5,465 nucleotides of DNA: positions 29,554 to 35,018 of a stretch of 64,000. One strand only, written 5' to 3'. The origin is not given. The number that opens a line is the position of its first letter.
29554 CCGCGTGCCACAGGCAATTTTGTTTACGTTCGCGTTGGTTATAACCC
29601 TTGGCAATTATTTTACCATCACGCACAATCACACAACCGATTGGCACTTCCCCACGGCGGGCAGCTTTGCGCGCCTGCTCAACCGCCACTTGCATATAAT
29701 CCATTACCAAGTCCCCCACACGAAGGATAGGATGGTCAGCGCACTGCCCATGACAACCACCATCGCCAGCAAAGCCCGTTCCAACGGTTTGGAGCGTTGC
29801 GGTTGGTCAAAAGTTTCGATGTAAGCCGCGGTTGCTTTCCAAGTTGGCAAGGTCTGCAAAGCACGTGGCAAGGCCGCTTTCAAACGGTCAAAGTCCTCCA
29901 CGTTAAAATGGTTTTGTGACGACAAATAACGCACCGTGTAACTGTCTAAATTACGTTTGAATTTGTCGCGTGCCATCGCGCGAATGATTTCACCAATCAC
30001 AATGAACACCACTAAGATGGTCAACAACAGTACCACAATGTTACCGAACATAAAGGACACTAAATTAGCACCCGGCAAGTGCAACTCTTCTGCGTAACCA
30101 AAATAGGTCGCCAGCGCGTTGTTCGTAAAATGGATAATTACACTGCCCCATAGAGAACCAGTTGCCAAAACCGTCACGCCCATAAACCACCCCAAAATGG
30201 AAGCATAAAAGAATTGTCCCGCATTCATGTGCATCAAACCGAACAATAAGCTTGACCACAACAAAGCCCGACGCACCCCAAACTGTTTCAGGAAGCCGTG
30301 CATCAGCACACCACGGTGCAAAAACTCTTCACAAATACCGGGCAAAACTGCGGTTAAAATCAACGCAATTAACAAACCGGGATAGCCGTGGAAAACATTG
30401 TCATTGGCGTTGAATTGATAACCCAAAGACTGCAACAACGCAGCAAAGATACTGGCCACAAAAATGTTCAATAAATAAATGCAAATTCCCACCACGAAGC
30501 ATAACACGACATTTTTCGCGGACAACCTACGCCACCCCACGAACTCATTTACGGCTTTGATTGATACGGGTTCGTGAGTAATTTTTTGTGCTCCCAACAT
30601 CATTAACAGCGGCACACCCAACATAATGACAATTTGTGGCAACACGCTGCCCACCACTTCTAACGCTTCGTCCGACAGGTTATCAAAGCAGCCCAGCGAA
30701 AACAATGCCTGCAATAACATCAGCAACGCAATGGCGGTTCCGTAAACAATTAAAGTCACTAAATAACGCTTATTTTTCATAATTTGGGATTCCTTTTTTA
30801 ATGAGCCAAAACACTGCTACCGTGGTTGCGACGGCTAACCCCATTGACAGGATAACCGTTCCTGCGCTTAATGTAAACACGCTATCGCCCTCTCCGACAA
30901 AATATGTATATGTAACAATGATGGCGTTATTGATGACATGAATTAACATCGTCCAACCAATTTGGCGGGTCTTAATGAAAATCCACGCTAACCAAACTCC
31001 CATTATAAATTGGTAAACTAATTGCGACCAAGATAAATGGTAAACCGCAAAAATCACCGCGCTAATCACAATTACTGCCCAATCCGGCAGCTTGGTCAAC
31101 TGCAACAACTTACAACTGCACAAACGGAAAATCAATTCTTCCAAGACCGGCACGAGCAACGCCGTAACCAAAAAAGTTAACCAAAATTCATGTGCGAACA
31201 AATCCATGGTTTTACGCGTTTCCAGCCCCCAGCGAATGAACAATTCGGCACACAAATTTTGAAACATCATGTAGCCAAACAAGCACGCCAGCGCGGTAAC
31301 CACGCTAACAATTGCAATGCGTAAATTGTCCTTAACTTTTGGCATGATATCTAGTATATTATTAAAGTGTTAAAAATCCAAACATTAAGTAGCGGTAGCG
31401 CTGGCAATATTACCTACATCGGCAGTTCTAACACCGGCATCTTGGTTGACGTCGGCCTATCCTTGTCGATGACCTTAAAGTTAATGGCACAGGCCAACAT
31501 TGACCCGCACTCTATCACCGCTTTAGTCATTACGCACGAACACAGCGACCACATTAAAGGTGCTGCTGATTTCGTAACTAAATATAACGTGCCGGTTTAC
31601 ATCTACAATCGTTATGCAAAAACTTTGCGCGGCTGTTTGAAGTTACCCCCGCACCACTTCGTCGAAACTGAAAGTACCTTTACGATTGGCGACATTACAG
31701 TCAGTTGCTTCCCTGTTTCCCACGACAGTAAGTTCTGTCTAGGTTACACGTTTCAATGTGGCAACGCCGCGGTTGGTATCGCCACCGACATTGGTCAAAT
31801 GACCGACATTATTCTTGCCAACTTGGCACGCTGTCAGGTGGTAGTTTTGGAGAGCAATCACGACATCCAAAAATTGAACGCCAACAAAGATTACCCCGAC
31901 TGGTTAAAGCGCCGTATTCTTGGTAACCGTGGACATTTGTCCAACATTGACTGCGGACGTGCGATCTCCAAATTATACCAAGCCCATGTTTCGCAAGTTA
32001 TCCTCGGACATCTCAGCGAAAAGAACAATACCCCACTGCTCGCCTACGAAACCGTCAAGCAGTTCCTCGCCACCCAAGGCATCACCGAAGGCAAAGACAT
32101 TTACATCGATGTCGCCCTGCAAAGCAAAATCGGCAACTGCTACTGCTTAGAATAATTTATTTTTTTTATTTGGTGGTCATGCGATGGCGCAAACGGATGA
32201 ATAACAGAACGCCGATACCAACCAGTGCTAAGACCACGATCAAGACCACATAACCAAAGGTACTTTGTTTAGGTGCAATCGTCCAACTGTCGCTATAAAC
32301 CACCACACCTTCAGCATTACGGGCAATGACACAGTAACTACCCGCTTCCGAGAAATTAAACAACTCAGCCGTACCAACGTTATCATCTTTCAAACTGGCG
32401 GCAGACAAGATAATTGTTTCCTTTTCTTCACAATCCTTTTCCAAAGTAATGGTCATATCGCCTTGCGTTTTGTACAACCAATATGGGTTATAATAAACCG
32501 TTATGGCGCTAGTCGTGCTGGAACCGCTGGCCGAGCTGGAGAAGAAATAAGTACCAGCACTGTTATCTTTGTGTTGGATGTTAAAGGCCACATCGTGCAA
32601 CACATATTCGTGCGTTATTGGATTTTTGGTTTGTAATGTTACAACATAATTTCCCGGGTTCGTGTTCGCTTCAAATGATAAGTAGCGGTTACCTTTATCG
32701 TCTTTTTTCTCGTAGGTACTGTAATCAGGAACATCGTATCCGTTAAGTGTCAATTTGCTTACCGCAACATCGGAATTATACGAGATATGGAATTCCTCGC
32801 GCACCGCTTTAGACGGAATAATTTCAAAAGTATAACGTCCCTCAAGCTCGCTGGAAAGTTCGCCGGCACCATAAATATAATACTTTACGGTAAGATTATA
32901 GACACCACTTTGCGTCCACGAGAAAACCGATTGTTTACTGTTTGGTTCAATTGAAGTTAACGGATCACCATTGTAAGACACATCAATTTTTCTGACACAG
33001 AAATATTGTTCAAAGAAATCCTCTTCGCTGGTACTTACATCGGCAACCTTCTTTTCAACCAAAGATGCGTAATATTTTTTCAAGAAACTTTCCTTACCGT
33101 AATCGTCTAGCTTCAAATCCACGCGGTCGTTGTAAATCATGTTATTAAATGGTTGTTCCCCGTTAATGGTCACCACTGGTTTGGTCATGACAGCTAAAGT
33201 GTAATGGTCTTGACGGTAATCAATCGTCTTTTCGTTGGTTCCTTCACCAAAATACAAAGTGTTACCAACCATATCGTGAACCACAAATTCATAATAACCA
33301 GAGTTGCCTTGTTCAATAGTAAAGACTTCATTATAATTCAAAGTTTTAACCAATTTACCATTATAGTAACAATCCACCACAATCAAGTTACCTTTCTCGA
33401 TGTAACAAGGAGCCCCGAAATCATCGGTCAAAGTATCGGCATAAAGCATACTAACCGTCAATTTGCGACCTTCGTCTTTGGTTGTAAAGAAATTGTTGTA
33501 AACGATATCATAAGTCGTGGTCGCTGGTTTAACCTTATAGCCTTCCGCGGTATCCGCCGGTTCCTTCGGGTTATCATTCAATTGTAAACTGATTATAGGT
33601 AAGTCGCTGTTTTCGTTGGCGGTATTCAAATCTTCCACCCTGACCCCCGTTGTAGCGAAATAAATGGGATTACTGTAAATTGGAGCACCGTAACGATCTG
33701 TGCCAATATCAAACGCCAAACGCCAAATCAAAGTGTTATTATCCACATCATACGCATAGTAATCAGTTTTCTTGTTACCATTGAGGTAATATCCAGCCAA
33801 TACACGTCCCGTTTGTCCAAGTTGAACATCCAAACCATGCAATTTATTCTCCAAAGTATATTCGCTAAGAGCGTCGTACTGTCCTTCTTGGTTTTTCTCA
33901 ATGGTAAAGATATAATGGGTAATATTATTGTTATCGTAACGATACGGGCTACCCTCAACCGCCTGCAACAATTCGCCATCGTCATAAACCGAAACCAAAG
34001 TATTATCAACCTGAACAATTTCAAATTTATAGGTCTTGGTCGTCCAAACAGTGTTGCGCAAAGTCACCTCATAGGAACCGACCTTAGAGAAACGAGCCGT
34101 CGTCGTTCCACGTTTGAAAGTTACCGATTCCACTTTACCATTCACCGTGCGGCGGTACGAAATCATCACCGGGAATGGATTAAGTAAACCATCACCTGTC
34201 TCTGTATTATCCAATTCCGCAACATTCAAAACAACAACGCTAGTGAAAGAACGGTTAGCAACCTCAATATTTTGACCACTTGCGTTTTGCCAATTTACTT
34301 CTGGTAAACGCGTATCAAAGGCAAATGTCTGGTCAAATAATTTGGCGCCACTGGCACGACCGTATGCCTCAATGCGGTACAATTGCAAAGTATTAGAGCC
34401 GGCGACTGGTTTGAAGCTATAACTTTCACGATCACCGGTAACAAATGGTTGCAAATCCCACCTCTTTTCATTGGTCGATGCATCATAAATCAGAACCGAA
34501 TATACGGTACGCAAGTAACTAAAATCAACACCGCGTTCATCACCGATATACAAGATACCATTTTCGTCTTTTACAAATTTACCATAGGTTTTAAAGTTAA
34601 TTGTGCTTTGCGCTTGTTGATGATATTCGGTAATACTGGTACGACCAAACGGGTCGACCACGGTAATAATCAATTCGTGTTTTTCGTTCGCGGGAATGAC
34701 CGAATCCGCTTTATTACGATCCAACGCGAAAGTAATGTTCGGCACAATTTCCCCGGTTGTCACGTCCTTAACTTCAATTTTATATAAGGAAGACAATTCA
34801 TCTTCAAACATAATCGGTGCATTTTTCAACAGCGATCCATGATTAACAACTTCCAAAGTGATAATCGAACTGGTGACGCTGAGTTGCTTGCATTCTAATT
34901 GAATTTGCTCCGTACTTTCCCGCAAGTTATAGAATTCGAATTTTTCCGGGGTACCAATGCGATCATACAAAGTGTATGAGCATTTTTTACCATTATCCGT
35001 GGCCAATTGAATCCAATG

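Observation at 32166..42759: Orphan VirD4/TraG-like coupling ATPase directly upstream of an 8.5-kb surface-protein gene, with no other T4SS genes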

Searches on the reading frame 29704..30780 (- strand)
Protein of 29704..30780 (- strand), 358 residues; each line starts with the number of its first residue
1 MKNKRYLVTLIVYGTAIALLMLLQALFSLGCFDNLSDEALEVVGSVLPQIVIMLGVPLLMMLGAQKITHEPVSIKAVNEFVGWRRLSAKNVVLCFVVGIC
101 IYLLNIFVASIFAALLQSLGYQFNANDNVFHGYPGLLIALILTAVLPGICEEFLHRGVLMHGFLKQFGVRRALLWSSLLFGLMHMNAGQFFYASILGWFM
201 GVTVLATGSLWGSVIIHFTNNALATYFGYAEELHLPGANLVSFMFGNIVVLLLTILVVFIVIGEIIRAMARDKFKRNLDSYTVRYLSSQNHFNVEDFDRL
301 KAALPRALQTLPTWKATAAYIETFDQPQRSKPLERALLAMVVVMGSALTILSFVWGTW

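Call 5: search_protein_families(library=pfam, proteins=[window:29704-30780:-], max_evalue=0.01)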
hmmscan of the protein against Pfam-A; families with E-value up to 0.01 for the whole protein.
window:29704-30780:- (358 aa): 1 family
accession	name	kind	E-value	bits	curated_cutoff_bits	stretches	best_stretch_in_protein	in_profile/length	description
PF02517.21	Rce1-like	-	1.3e-20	73.9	22.4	1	135-223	3-93/93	Type II CAAX prenyl endopeptidase Rce1-like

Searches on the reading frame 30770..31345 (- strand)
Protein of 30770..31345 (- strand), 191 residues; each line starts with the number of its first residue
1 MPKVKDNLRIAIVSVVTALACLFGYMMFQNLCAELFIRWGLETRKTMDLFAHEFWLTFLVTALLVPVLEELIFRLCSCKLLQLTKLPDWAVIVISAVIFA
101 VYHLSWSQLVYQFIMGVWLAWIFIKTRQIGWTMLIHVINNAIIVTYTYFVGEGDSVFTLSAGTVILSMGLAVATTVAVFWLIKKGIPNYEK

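Call 5: search_protein_families(library=pfam, proteins=[window:30770-31345:-], max_evalue=0.01)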
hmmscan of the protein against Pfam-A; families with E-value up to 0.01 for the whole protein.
window:30770-31345:- (191 aa): 1 family
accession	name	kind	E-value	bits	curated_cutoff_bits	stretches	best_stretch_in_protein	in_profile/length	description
PF02517.21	Rce1-like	-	1.2e-19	70.8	22.4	1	53-142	3-93/93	Type II CAAX prenyl endopeptidase Rce1-like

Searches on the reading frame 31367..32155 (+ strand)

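Call 5: search_protein_families(library=pfam, proteins=[window:31367-32155:+], max_evalue=0.01)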
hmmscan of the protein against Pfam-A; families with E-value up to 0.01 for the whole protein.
window:31367-32155:+ (262 aa): 2 families
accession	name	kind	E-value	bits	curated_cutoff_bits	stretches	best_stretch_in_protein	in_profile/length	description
PF12706.13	Lactamase_B_2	-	3.2e-18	66.5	27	1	25-215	3-199/200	Beta-lactamase superfamily domain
PF00753.33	Lactamase_B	-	2.1e-14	54.3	22.7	1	12-92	5-86/196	Metallo-beta-lactamase superfamily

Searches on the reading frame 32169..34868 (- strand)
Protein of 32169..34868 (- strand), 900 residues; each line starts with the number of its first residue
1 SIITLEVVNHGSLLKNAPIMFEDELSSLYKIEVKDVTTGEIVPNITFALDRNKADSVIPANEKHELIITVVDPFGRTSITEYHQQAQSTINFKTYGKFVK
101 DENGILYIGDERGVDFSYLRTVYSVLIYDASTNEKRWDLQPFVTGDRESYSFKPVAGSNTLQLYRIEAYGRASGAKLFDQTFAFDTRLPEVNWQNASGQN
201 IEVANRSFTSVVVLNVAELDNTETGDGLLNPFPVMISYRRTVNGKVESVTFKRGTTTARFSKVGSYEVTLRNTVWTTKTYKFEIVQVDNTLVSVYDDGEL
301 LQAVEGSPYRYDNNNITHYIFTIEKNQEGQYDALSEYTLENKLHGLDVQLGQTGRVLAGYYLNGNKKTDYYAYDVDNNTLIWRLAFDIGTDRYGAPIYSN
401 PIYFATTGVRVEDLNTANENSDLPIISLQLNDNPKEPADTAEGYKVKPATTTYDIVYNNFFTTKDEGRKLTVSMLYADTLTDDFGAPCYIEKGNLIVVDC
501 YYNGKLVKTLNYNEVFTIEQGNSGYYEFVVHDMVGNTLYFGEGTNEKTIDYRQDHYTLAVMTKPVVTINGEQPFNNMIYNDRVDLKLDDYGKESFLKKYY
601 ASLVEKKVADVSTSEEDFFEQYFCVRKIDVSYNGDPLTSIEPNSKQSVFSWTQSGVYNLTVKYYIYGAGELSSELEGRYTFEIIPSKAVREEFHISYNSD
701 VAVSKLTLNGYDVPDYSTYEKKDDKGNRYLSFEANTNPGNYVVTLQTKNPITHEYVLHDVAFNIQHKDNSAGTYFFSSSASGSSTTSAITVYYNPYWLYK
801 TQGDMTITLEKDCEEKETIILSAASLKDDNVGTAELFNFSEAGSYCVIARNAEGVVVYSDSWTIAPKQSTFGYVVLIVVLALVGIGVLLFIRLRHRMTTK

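Call 62: predict_structure(alignment_id=A3)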
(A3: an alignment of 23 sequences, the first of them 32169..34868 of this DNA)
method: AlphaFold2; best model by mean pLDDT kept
length: 900 residues; sequences in the alignment: 23
mean_pLDDT: 76.6   pTM: 0.49
mean pLDDT of the five models: 76.6, 75.2, 74.7, 74.0, 69.8
residues with pLDDT >= 90: 101; 70-90: 575; 50-70: 177; < 50: 47
segments of 3 or more residues with pLDDT < 50: 1-3, 8-16, 53-55, 220-228, 287-289, 481-488, 490-493, 898-900
pLDDT, mean of each block of 10 residues (from residue 1): 48 48 68 81 64 54 78 79 74 83 81 88 88 82 85 79 89 85 81 83 79 75 45 83 85 85 90 76 69 77 66 76 71 60 69 71 56 73 83 78 78 71 83 78 83 86 74 77 46 69 86 85 89 78 85 90 85 87 81 70 73 67 82 81 78 90 73 78 85 83 84 81 85 84 87 83 77 73 77 73 79 83 62 78 85 77 73 66 79 58
secondary structure, 60 per line:
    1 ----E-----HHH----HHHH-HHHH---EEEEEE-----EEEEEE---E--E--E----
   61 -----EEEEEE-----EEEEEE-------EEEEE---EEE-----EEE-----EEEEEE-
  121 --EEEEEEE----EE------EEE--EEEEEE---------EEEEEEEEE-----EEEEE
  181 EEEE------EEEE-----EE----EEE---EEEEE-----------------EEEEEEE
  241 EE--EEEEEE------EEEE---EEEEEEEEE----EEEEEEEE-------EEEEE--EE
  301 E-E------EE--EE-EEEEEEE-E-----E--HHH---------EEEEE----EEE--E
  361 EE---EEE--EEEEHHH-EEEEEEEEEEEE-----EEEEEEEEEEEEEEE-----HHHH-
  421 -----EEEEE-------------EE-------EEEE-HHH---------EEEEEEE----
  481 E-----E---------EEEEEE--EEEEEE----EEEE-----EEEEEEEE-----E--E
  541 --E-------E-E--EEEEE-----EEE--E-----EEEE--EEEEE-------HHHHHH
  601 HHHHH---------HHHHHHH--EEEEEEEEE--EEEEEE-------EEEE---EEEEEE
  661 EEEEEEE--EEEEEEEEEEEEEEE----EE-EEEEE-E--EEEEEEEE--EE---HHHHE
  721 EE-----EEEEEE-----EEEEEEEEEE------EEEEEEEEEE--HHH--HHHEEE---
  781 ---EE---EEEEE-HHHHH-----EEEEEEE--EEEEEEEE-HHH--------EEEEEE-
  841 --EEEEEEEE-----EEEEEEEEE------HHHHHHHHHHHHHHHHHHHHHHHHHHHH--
elements in order (helices of 4 or more, strands of 3 or more residues): H18-21 H23-26 E30-35 E41-46 E66-71 E77-82 E90-94 E98-100 E106-108 E114-119 E123-129 E142-144 E147-152 E162-170 E176-184 E191-194 E206-208 E212-216 E234-242 E245-250 E257-260 E264-272 E277-284 E292-296 E299-301 E317-323 E346-350 E355-357 E360-362 E366-368 E371-374 E379-390 E396-410 H416-419 E426-430 E453-456 E470-476 E497-502 E505-510 E515-518 E524-531 E556-560 E566-568 E577-580 E583-587 H595-605 H615-621 E624-632 E635-640 E648-651 E655-667 E670-684 E692-696 E701-708 H716-719 E720-722 E728-733 E739-748 E755-764 E775-777 E789-793 H795-799 E805-811 E814-821 E834-839 E843-850 E856-864 H871-898

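Call 66: fold_search(model_id=the predicted structure, library=pdb)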
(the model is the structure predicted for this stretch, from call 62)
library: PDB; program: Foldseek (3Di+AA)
matches with E <= 10: 1826; with E <= 0.001: 201
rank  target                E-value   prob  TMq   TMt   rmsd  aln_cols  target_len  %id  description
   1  8q6t_I                1.9e-13  1.00  0.11  0.10  76.8       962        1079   10  Helical reconstruction of the relaxed thick filament from FIB milled left ventricular mouse myofibrils (released 2023-11-01)
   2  9u5z_E                6.5e-13  1.00  0.10  0.07  38.0       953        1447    8  C3 convertases zymogen C4b2 in activation state (released 2026-01-14)
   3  1e07                  2.2e-12  1.00  0.13  0.17  68.2       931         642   10  Model of human carcinoembryonic antigen by homology modelling and curve-fitting to experimental solution scattering data (released 2000-07-04)
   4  7ok5_A                1.1e-11  1.00  0.11  0.14  26.9       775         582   10  Crystal structure of mouse neurofascin 155 immunoglobulin domains (released 2022-12-14)
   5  9ozi_A                2.4e-11  1.00  0.11  0.06  56.2      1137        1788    9  Cryo-EM structure of chicken ROS1 in apo-state. This is the complete map and model. (released 2026-02-25)
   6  9u61_E                3.0e-11  1.00  0.10  0.07  39.8       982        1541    7  CP/MBL pathways C3 convertase C4b2a and C3 complex (released 2026-01-14)
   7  9fx3_A                3.9e-11  1.00  0.11  0.09  37.0      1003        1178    9  Structure of active human CD109 (released 2025-03-19)
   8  6tav_A                5.6e-11  1.00  0.09  0.07  39.0      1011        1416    8  Crystal structure of endopeptidase-induced alpha2-macroglobulin (released 2021-05-12)
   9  6tav_C                5.8e-11  1.00  0.10  0.08  39.7      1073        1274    8  Crystal structure of endopeptidase-induced alpha2-macroglobulin (released 2021-05-12)
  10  9fx2                  8.0e-11  1.00  0.10  0.09  36.8       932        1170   10  Structure of methylamine activated CD109 (released 2025-03-19)
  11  9ijj_4H               1.1e-10  1.00  0.10  0.04  78.6      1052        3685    9  In situ structure of the central apparatus in mouse sperm axoneme. (released 2025-06-04)
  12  8oq3_A                2.1e-10  1.00  0.12  0.09  39.6      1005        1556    8  Structure of methylamine treated human complement C3 (released 2024-02-21)
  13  7ol2_A                2.4e-10  1.00  0.12  0.18  36.5       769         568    9  Crystal structure of mouse contactin 1 immunoglobulin domains (released 2022-12-14)
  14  9b4h_A                3.1e-10  1.00  0.14  0.08  55.7      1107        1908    8  Chlamydomonas reinhardtii mastigoneme filament (released 2024-04-10)
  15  4pbx                  3.4e-10  1.00  0.10  0.12  52.7       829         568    7  Crystal structure of the six N-terminal domains of human receptor protein tyrosine phosphatase sigma (released 2014-11-12)
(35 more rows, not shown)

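Call 84: search_protein_representatives(protein=window:32169-34868:-)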
Query: 900 residues. Proteins with E-value up to 0.001 (for the whole library): 54; up to 1e-10: 36; up to 1e-30: 16. The best 54 are listed.
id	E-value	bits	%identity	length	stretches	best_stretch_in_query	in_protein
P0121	0.0e+00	2033.0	100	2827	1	1-900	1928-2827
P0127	2.1e-262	889.5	55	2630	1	2-900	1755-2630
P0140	2.1e-214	730.7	48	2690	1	1-900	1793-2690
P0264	1.1e-162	559.6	42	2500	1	8-900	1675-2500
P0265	6.8e-143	494.1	48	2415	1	3-661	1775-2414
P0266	6.3e-141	487.6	40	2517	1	4-899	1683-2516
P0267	5.7e-106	372.0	35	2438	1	14-900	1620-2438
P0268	2.7e-97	343.3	34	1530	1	27-900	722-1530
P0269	2.6e-77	277.2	34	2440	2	29-899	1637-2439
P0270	2.7e-73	263.9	30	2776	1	61-898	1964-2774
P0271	6.6e-69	249.3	44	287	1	615-900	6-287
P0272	1.1e-58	215.5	30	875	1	64-899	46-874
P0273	2.2e-36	141.7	41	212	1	694-900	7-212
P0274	3.7e-35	137.7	27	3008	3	361-801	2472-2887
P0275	2.8e-33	131.5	26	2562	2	484-900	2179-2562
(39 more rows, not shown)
